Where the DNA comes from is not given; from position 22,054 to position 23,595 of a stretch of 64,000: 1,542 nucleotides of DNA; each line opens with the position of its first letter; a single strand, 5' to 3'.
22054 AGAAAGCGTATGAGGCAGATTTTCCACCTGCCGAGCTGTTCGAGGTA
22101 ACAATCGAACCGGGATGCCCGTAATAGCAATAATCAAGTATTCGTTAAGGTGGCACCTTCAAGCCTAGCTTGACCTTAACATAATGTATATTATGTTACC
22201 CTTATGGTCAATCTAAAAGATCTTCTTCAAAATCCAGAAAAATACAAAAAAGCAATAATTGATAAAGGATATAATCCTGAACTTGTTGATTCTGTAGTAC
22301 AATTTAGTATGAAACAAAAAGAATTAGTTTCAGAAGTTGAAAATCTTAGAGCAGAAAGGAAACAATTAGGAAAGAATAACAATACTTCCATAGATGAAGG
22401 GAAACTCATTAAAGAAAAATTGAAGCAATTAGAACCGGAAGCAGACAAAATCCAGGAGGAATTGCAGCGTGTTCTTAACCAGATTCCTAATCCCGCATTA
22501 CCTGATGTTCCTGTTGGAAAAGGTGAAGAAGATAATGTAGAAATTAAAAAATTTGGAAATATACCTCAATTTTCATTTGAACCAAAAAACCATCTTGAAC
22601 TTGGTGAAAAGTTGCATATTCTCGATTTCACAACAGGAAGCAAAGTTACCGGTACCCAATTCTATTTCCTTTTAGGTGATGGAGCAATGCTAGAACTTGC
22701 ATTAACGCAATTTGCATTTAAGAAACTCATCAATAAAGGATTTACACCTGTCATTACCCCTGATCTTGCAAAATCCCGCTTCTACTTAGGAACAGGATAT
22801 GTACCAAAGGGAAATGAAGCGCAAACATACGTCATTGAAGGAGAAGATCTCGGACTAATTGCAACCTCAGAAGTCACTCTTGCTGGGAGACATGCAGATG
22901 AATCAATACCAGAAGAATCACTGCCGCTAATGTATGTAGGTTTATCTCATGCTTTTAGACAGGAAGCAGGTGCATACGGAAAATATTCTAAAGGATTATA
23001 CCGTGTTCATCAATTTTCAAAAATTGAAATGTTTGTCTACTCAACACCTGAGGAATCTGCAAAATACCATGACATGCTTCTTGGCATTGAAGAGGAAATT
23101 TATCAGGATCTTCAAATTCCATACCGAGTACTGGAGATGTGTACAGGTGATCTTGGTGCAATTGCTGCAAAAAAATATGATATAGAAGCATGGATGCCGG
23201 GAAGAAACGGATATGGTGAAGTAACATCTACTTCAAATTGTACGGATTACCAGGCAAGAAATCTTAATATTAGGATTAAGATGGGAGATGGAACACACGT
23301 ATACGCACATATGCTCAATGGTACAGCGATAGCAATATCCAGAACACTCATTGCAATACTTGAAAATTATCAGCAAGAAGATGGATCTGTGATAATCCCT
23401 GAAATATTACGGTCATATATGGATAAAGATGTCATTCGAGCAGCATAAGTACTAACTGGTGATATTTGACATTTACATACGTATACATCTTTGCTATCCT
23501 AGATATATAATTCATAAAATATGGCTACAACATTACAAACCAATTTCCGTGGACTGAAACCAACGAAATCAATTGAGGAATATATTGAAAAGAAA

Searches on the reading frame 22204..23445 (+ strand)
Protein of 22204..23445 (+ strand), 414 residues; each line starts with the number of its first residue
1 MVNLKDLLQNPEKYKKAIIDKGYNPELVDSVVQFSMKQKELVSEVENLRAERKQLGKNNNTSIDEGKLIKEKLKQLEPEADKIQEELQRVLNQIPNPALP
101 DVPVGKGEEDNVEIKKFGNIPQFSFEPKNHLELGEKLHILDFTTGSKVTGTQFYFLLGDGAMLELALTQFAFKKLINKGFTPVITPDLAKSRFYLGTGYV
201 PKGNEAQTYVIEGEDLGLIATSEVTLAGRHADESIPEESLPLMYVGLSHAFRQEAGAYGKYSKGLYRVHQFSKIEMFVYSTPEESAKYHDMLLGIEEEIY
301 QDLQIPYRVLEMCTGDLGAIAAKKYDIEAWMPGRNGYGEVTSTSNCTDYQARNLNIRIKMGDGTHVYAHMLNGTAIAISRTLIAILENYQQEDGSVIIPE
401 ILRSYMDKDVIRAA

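Call 7: find_related_loci(query=window:22204-23445:+, collection=genome_contigs, flank=3000)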
Query window:22204-23445:+ (414 aa) in genome_contigs; peptide patterns used: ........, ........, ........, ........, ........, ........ (x = any residue, [..] = any of these).
600 stretches matched a pattern (row limit reached: there are more); 594 encode a relative of the query (tblastn E <= 1e-3); the best 80 are kept; 80 distinct loci.
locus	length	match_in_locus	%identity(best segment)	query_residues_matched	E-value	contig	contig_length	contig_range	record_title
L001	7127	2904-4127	60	1-411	6e-164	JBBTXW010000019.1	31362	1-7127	MAG: Patescibacteria group bacterium isolate H51-bin053_1 H51_bin053_1_000000000019, whole genome shotgun sequence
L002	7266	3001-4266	53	1-411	8e-141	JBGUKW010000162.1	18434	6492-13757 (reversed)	MAG: Candidatus Xenobia bacterium isolate ruminal_MAG_271 ruminal_MAG_271_contig_0162, whole genome shotgun sequence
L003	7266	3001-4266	48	1-414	3e-135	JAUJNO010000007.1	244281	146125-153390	MAG: Rubrobacteraceae bacterium isolate YX2bin33 opera_contig_177, whole genome shotgun sequence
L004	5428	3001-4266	47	1-414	2e-134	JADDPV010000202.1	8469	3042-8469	MAG: Rubrobacter sp. isolate LC3_2 AB19_LC3_1849_length_8485_cov_52, whole genome shotgun sequence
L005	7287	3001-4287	48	1-411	4e-130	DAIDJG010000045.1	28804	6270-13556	MAG TPA_asm: Singulisphaera sp. isolate clean19 k141_987563, whole genome shotgun sequence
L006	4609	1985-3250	48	1-411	2e-131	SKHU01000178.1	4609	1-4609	MAG: Alphaproteobacteria bacterium isolate CSBr16_224 CSBr16-32360, whole genome shotgun sequence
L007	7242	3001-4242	49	1-406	2e-129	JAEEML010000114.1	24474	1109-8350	MAG: Deltaproteobacteria bacterium isolate Tb.RUG.239 k141_7227881_flag=0_multi=11.9955_len=24474, whole genome shotgun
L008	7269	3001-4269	48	1-412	2e-129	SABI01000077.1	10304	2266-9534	MAG: Spirochaetia bacterium isolate INTA.CYC.084 contig-100_5785, whole genome shotgun sequence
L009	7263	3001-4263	49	1-411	5e-129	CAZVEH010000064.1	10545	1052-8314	MAG TPA_asm: uncultured Legionella sp. isolate binchicken_co266_183 genome assembly, contig: NODE_11613_length_10545_cov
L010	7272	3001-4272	48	1-412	5e-129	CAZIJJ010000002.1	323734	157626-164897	MAG TPA_asm: uncultured Planctomycetaceae bacterium isolate binchicken_co370_9 genome assembly, contig: NODE_18_length_3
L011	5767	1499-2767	50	1-413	1e-128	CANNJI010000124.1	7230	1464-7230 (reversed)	MAG: Legionellaceae bacterium isolate ZH-Jul18-12 genome assembly, contig: ZH-Jul18-C14116, whole genome shotgun sequenc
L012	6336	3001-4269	46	1-412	2e-128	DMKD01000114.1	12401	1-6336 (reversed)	MAG TPA_asm: Spirochaeta sp. isolate UBA9216 contig_59577, whole genome shotgun sequence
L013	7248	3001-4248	47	1-406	4e-128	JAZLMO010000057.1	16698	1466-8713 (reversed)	MAG: Sphaerochaetaceae bacterium isolate T1900044954_TA20190008.MAGScoT_cleanbin_000146 SGB_3800_k141_990980, whole geno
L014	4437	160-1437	45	1-413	1e-127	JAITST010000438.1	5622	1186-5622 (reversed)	MAG: Planctomycetaceae bacterium isolate Rs511_bin15 k119_428560, whole genome shotgun sequence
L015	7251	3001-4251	47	1-412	1e-125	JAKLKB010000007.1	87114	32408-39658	MAG: Myxococcota bacterium isolate MAG.451 MAG.451-scaffold_251, whole genome shotgun sequence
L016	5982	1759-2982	49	1-412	1e-125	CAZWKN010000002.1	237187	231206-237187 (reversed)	MAG TPA_asm: uncultured Gammaproteobacteria bacterium isolate SRP192515_co1_359 genome assembly, contig: NODE_20_length_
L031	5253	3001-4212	46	1-411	7e-120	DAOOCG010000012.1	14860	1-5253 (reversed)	MAG TPA_asm: Candidatus Paceibacterota bacterium isolate AMR_MDS_4024 NODE_3658_length_14860_cov_6.799730, whole genome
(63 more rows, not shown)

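Call 13: find_homologous_proteins(query=window:22204-23445:+, max_evalue=1e-100)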
Query window:22204-23445:+ (414 aa): 7278 proteins with E <= 1e-100 among 8000 candidates; the best 120 are listed.
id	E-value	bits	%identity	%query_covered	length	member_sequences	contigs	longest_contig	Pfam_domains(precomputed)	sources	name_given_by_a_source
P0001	6.0e-274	926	100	100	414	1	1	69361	PF00587.31,PF02403.28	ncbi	-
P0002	9.8e-188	643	68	99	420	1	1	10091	PF00587.31,PF02403.28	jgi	jgi:seryl-tRNA synthetase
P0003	4.7e-180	617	65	99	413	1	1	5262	PF00587.31,PF02403.28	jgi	jgi:seryl-tRNA synthetase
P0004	1.7e-179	615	65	99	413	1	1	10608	PF00587.31,PF02403.28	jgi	jgi:seryl-tRNA synthetase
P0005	1.9e-179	615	66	99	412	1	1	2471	PF00587.31,PF02403.28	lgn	-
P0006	2.6e-179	615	65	99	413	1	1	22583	PF00587.31,PF02403.28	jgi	-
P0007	3.8e-179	614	66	99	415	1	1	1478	PF00587.31,PF02403.28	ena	-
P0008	4.3e-179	614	65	100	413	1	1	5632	PF00587.31,PF02403.28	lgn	-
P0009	7.9e-179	613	65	100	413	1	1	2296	PF00587.31,PF02403.28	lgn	-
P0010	8.3e-179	613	65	100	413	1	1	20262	PF00587.31,PF02403.28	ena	-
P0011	1.2e-178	613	66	99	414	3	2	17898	PF00587.31,PF02403.28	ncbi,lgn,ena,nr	ncbi:MAG: Serine-tRNA ligase [Microgenomates group bacterium GW2011_GWC1_37_8]|nr:MAG: Serine-tRNA l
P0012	1.9e-178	612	65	99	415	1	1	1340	PF00587.31,PF02403.28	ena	-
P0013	2.1e-178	612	65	99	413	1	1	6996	PF00587.31,PF02403.28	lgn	-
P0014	2.2e-178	612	66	100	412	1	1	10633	PF00587.31,PF02403.28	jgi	jgi:seryl-tRNA synthetase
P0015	2.8e-178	611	66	99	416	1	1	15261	PF00587.31,PF02403.28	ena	-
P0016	3.3e-178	611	64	99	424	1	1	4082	PF00587.31,PF02403.28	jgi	jgi:seryl-tRNA synthetase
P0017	3.7e-178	611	66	99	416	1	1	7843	PF00587.31,PF02403.28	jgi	-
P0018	3.9e-178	611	65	100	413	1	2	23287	PF00587.31,PF02403.28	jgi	jgi:seryl-tRNA synthetase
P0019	4.3e-178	611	66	99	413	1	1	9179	PF00587.31,PF02403.28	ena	-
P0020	4.8e-178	611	66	99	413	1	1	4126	PF00587.31,PF02403.28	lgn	-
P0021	7.5e-178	610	65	99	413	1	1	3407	PF00587.31,PF02403.28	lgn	-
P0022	7.8e-178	610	65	99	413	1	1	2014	PF00587.31,PF02403.28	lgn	-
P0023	9.1e-178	610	65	99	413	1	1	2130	PF00587.31,PF02403.28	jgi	-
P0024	1.1e-177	609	65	99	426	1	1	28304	PF00587.31,PF02403.28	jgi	jgi:seryl-tRNA synthetase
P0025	1.1e-177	609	66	99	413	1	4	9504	PF00587.31,PF02403.28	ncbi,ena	-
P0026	1.2e-177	609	66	99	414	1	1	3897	PF00587.31,PF02403.28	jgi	jgi:seryl-tRNA synthetase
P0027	1.2e-177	609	65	99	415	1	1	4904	PF00587.31,PF02403.28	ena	-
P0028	1.5e-177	609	65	100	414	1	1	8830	PF00587.31,PF02403.28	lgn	-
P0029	1.7e-177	609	65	99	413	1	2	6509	PF00587.31,PF02403.28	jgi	jgi:seryl-tRNA synthetase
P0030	1.8e-177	609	65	100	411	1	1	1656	PF00587.31,PF02403.28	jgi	jgi:seryl-tRNA synthetase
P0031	4.4e-177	607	64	99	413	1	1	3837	PF00587.31,PF02403.28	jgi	jgi:seryl-tRNA synthetase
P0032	7.5e-177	607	66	99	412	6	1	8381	PF00587.31,PF02403.28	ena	-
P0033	1.2e-176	606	65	99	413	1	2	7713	PF00587.31,PF02403.28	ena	-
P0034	1.4e-176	606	65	99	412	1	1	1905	PF00587.31,PF02403.28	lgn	-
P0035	1.6e-176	606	65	99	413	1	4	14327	PF00587.31,PF02403.28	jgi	jgi:seryl-tRNA synthetase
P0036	2.3e-176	605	65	100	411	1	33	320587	PF00587.31,PF02403.28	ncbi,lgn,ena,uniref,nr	ncbi:serine--tRNA ligase [Candidatus Woesebacteria bacterium RIFCSPHIGHO2_02_FULL_42_20]|uniref:Seri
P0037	2.6e-176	605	64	99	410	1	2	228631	PF00587.31,PF02403.28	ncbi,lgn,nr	ncbi:MAG: serine--tRNA ligase [Patescibacteria group bacterium]|nr:serine--tRNA ligase [Patescibacte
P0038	3.6e-176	604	64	99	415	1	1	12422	PF00587.31,PF02403.28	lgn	-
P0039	3.6e-176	604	65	100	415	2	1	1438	PF00587.31,PF02403.28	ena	-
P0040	4.1e-176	604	64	100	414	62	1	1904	PF00587.31,PF02403.28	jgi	-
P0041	4.5e-176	604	65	99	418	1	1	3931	PF00587.31,PF02403.28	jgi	jgi:seryl-tRNA synthetase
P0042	5.0e-176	604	64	100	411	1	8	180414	PF00587.31,PF02403.28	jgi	-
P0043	5.3e-176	604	64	100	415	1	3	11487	PF00587.31,PF02403.28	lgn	-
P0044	9.5e-176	603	64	99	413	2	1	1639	PF00587.31,PF02403.28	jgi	-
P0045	2.1e-175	602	65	99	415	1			PF00587.31,PF02403.28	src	-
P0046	2.5e-175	602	64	100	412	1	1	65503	PF00587.31,PF02403.28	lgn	-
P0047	2.7e-175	602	65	99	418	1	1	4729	PF00587.31,PF02403.28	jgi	-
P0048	2.8e-175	602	64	99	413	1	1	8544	PF00587.31,PF02403.28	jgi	jgi:seryl-tRNA synthetase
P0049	3.8e-175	601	65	99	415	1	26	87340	PF00587.31,PF02403.28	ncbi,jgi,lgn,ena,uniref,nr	ncbi:serine--tRNA ligase [Candidatus Woesebacteria bacterium RIFCSPLOWO2_01_FULL_39_23]|uniref:Serin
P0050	4.7e-175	601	64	99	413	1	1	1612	PF00587.31,PF02403.28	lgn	-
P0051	4.8e-175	601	64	99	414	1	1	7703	PF00587.31,PF02403.28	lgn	-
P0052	4.9e-175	601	64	99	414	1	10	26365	PF00587.31,PF02403.28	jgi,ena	-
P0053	5.4e-175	601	64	100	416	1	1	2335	PF00587.31,PF02403.28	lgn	-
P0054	5.8e-175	600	62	99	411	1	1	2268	PF00587.31,PF02403.28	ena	-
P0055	5.9e-175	600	64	99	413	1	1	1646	PF00587.31,PF02403.28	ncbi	-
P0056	6.8e-175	600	64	99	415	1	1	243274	PF00587.31,PF02403.28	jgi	-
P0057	7.1e-175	600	64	99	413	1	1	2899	PF00587.31,PF02403.28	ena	-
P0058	7.3e-175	600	64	100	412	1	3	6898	PF00587.31,PF02403.28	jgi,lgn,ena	-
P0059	1.4e-174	599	64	100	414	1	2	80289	PF00587.31,PF02403.28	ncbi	-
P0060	1.4e-174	599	65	99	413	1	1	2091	PF00587.31,PF02403.28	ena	-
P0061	1.5e-174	599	64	99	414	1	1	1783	PF00587.31,PF02403.28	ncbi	-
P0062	1.7e-174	599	64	99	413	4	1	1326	PF00587.31,PF02403.28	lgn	-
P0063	1.7e-174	599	64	99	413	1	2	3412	PF00587.31,PF02403.28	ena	-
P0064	2.0e-174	599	64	99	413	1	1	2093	PF00587.31,PF02403.28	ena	-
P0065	2.0e-174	599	65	99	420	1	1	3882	PF00587.31,PF02403.28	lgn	-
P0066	2.1e-174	599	63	100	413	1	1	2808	PF00587.31,PF02403.28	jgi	-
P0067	2.4e-174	598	64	99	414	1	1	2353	PF00587.31,PF02403.28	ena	-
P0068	2.6e-174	598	63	100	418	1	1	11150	PF00587.31,PF02403.28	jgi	-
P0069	2.8e-174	598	64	100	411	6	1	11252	PF00587.31,PF02403.28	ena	-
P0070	2.9e-174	598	65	99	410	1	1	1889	PF00587.31,PF02403.28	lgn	-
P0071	3.3e-174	598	65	99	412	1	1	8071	PF00587.31,PF02403.28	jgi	jgi:seryl-tRNA synthetase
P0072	3.5e-174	598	64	100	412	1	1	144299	PF00587.31,PF02403.28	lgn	-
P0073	3.8e-174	598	64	99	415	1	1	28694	PF00587.31,PF02403.28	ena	-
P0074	4.4e-174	598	63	99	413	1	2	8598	PF00587.31,PF02403.28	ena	-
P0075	4.6e-174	597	65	99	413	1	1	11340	PF00587.31,PF02403.28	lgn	-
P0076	4.9e-174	597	64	99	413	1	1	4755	PF00587.31,PF02403.28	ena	-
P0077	5.6e-174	597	63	99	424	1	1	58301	PF00587.31,PF02403.28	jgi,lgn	jgi:seryl-tRNA synthetase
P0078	6.8e-174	597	65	99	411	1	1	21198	PF00587.31,PF02403.28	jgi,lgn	-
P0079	6.9e-174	597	63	99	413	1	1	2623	PF00587.31,PF02403.28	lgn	-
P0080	7.7e-174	597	63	99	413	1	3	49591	PF00587.31,PF02403.28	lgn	-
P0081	9.0e-174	597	66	99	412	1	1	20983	PF00587.31,PF02403.28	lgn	-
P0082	1.4e-173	596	65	99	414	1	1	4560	PF00587.31,PF02403.28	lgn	-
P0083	1.5e-173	596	63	99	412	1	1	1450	PF00587.31,PF02403.28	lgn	-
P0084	1.8e-173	596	62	100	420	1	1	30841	PF00587.31,PF02403.28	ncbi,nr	ncbi:MAG: serine--tRNA ligase [Patescibacteria group bacterium]|nr:serine--tRNA ligase [Patescibacte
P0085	1.9e-173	595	65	99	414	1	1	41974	PF00587.31,PF02403.28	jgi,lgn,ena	-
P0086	2.0e-173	595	66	100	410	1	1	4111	PF00587.31,PF02403.28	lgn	-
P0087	2.1e-173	595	63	100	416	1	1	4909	PF00587.31,PF02403.28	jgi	-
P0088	2.2e-173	595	64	99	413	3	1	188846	PF00587.31,PF02403.28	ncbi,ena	-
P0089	2.2e-173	595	64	99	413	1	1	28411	PF00587.31,PF02403.28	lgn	-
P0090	2.2e-173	595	64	99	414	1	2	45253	PF00587.31,PF02403.28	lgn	-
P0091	2.3e-173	595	65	99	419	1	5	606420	PF00587.31,PF02403.28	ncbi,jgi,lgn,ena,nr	ncbi:MAG TPA: serine--tRNA ligase [Patescibacteria group bacterium]|nr:serine--tRNA ligase [Patescib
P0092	2.6e-173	595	63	99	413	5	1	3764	PF00587.31,PF02403.28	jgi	-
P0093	4.3e-173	594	64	99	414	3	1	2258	PF00587.31,PF02403.28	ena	-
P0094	4.6e-173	594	64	100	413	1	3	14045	PF00587.31,PF02403.28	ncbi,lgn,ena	-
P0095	6.4e-173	594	62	100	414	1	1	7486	PF00587.31,PF02403.28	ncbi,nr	ncbi:MAG: serine--tRNA ligase [Candidatus Woesebacteria bacterium]|nr:serine--tRNA ligase [Candidatu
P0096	7.5e-173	594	63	100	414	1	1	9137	PF00587.31,PF02403.28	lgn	-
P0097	7.9e-173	593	62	100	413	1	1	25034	PF00587.31,PF02403.28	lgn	-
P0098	9.7e-173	593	64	99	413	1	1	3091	PF00587.31,PF02403.28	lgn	-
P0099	9.7e-173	593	63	100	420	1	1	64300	PF00587.31,PF02403.28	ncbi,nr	ncbi:MAG: serine--tRNA ligase [Patescibacteria group bacterium]|nr:serine--tRNA ligase [Patescibacte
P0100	1.4e-172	593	64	99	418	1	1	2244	PF00587.31,PF02403.28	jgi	jgi:seryl-tRNA synthetase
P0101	1.6e-172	592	64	99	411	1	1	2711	PF00587.31,PF02403.28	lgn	-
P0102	1.8e-172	592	64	99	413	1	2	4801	PF00587.31,PF02403.28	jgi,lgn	-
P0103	1.8e-172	592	63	99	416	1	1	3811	PF00587.31,PF02403.28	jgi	jgi:seryl-tRNA synthetase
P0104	2.6e-172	592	63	99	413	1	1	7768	PF00587.31,PF02403.28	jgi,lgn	-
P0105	2.7e-172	592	64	100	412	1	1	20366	PF00587.31,PF02403.28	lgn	-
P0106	2.7e-172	592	64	100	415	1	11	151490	PF00587.31,PF02403.28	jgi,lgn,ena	-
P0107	2.8e-172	592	64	99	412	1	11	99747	PF00587.31,PF02403.28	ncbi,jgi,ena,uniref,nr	ncbi:serine--tRNA ligase [Candidatus Amesbacteria bacterium RIFOXYB1_FULL_44_23]|uniref:Serine--tRNA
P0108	2.9e-172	592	63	100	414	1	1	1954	PF00587.31,PF02403.28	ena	-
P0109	3.3e-172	591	62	99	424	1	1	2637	PF00587.31,PF02403.28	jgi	jgi:seryl-tRNA synthetase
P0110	5.2e-172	591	63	99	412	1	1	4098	PF00587.31,PF02403.28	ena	-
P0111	5.2e-172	591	63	100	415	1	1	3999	PF00587.31,PF02403.28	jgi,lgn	-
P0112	5.6e-172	591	63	99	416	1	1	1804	PF00587.31,PF02403.28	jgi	-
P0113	6.1e-172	591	63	99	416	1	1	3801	PF00587.31,PF02403.28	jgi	jgi:seryl-tRNA synthetase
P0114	6.2e-172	590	63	100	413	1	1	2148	PF00587.31,PF02403.28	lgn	-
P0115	6.4e-172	590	64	100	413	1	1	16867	PF00587.31,PF02403.28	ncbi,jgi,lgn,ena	-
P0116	6.5e-172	590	63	99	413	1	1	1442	PF00587.31,PF02403.28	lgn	-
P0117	7.4e-172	590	63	100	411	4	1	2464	PF00587.31,PF02403.28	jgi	jgi:seryl-tRNA synthetase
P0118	7.9e-172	590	63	100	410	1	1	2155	PF00587.31,PF02403.28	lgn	-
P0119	8.0e-172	590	64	99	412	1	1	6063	PF00587.31,PF02403.28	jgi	jgi:seryl-tRNA synthetase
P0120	8.5e-172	590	63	100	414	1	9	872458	PF00587.31,PF02403.28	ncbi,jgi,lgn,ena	ncbi:MAG: serine--tRNA ligase [Candidatus Microgenomates bacterium]|jgi:seryl-tRNA synthetase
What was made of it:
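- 22204..23448 (+): serS, seryl-tRNA synthetase (414 aa), the regulated gene. Homologues are named seryl-tRNA synthetase and carry PF00587 and PF02403 (call 13).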

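Call 14: find_related_loci(query=window:22204-23445:+, collection=metagenome_contigs, flank=1500)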
Query window:22204-23445:+ (414 aa) in metagenome_contigs; peptide patterns used: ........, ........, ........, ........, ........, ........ (x = any residue, [..] = any of these).
600 stretches matched a pattern (row limit reached: there are more); 593 encode a relative of the query (tblastn E <= 1e-3); the best 80 are kept; 80 distinct loci.
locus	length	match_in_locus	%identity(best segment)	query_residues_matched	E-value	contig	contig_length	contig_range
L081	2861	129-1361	66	1-411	0e+0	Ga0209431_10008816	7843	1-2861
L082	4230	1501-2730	63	1-411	4e-174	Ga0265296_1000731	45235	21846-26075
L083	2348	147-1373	59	1-411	4e-176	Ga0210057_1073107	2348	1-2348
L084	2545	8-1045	67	69-414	3e-164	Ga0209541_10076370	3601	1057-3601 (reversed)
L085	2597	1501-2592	61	1-359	1e-154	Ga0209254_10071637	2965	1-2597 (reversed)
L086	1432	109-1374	49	1-414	3e-150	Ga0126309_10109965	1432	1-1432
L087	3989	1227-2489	49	1-411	2e-136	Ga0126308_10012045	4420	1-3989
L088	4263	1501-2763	49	1-411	7e-131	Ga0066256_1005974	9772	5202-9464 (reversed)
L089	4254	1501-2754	50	1-406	9e-131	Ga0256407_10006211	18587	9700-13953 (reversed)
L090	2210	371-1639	47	1-412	8e-137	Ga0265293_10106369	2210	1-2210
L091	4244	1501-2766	49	1-412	5e-128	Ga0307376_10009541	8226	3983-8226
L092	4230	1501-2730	49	1-402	1e-127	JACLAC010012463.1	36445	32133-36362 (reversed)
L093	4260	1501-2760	48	1-412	3e-125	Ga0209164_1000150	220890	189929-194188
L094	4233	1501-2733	48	1-402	6e-124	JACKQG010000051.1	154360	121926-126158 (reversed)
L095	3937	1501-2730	48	1-402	3e-124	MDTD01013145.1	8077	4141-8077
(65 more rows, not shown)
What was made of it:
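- Tried and rejected: These came from genome_contigs and metagenome_contigs (calls 7, 14).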

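Call 15: find_encoding_contigs(protein=P0001, flank=2000, max_places=3)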
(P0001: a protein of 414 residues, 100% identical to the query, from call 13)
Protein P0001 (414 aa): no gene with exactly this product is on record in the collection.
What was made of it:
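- Tried and rejected: The window's own SerRS is not on record in the contig index (call 15).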

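Call 29: find_encoding_contigs(protein=P0002, flank=1500, max_places=3)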
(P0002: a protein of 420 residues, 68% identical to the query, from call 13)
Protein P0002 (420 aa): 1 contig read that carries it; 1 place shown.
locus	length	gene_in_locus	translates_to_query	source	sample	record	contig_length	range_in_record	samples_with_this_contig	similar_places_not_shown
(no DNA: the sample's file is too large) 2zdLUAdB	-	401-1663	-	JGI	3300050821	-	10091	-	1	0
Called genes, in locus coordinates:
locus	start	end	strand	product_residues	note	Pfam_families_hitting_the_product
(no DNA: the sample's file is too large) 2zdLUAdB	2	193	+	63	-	?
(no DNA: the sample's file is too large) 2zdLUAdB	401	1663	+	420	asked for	PF02403:Seryl_tRNA_N, PF00587:tRNA-synt_2b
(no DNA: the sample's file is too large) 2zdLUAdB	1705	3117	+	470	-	PF00224:PK, PF02887:PK_C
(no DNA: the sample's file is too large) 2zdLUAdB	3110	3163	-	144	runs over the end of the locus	-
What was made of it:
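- Tried and rejected: The closest relative, P0002 (68% identity), has a 207-nt gap before serS, but its DNA could not be fetched (call 29).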

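Call 30: find_encoding_contigs(protein=P0011, flank=1500, max_places=3)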
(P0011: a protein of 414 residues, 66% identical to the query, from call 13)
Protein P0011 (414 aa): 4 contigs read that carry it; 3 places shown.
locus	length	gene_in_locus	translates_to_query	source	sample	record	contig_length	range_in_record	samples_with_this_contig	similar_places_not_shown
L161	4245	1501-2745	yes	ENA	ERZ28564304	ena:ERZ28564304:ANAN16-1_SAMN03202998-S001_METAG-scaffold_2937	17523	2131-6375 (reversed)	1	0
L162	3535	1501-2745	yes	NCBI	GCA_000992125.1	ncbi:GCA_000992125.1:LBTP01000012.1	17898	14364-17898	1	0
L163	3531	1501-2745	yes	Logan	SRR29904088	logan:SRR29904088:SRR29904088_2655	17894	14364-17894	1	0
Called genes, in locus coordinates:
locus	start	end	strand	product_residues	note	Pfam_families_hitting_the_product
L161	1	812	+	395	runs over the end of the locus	PF00266:Aminotran_5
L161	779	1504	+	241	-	PF00300:His_Phos_1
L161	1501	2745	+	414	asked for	PF02403:Seryl_tRNA_N, PF00587:tRNA-synt_2b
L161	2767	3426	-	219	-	PF16193:AAA_assoc_2, PF12002:MgsA_C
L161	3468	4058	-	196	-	-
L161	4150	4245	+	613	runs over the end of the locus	PF13304:AAA_21 (faint), PF00005:ABC_tran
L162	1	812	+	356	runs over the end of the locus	PF00266:Aminotran_5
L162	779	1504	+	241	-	PF00300:His_Phos_1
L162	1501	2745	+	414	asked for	PF02403:Seryl_tRNA_N, PF00587:tRNA-synt_2b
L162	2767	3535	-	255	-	PF25361:AAA_lid_RFC1 (weak), PF16193:AAA_assoc_2, PF12002:MgsA_C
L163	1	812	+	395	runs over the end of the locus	PF00266:Aminotran_5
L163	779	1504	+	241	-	PF00300:His_Phos_1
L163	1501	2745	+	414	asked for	PF02403:Seryl_tRNA_N, PF00587:tRNA-synt_2b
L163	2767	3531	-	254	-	?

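Call 47: list_cluster_members(proteins=[P0001, P0121, P0126, P0002, P0122, P0037, P0059, P0084, P0099, P0129])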
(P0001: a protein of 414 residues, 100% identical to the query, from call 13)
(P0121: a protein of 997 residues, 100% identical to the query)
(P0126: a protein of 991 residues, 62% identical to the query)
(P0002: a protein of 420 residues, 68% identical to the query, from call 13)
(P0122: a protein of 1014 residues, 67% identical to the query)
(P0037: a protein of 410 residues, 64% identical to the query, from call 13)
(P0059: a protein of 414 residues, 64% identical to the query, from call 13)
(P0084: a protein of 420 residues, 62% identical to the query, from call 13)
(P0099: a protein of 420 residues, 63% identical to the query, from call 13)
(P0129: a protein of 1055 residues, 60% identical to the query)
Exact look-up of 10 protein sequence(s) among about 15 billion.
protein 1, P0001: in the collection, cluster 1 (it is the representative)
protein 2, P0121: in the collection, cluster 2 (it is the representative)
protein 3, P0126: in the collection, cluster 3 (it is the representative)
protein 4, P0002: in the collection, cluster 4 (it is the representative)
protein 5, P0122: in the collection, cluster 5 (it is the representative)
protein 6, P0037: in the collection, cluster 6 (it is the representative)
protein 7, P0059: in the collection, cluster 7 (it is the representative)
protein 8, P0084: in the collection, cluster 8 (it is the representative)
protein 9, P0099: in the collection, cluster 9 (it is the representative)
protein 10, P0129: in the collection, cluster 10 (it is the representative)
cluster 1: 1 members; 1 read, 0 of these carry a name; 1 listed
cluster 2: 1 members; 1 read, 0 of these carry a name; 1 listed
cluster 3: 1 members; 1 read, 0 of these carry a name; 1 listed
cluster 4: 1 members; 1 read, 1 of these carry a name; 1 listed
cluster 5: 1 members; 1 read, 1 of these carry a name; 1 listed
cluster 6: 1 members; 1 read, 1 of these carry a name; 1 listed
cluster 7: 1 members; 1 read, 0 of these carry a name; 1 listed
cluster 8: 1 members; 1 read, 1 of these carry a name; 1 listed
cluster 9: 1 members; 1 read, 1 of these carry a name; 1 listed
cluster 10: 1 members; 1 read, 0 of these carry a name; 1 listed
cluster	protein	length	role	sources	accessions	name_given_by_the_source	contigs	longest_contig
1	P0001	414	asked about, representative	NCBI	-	-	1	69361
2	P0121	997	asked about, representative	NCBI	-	-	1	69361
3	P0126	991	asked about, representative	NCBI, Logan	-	-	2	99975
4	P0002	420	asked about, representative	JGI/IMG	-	seryl-tRNA synthetase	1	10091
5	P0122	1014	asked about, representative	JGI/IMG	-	isoleucyl-tRNA synthetase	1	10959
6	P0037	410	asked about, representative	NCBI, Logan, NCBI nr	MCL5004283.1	MAG: serine--tRNA ligase [Patescibacteria group bacterium] | serine--tRNA ligase [Patescibacteria group bacterium]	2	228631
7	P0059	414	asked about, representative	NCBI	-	-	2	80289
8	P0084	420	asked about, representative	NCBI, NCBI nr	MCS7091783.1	MAG: serine--tRNA ligase [Patescibacteria group bacterium] | serine--tRNA ligase [Patescibacteria group bacterium]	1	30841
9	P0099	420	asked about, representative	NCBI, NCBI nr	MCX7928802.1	MAG: serine--tRNA ligase [Patescibacteria group bacterium] | serine--tRNA ligase [Patescibacteria group bacterium]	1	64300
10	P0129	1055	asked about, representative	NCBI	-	-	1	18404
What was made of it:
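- Tried and rejected: Cluster look-up gave no organism name (call 47).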
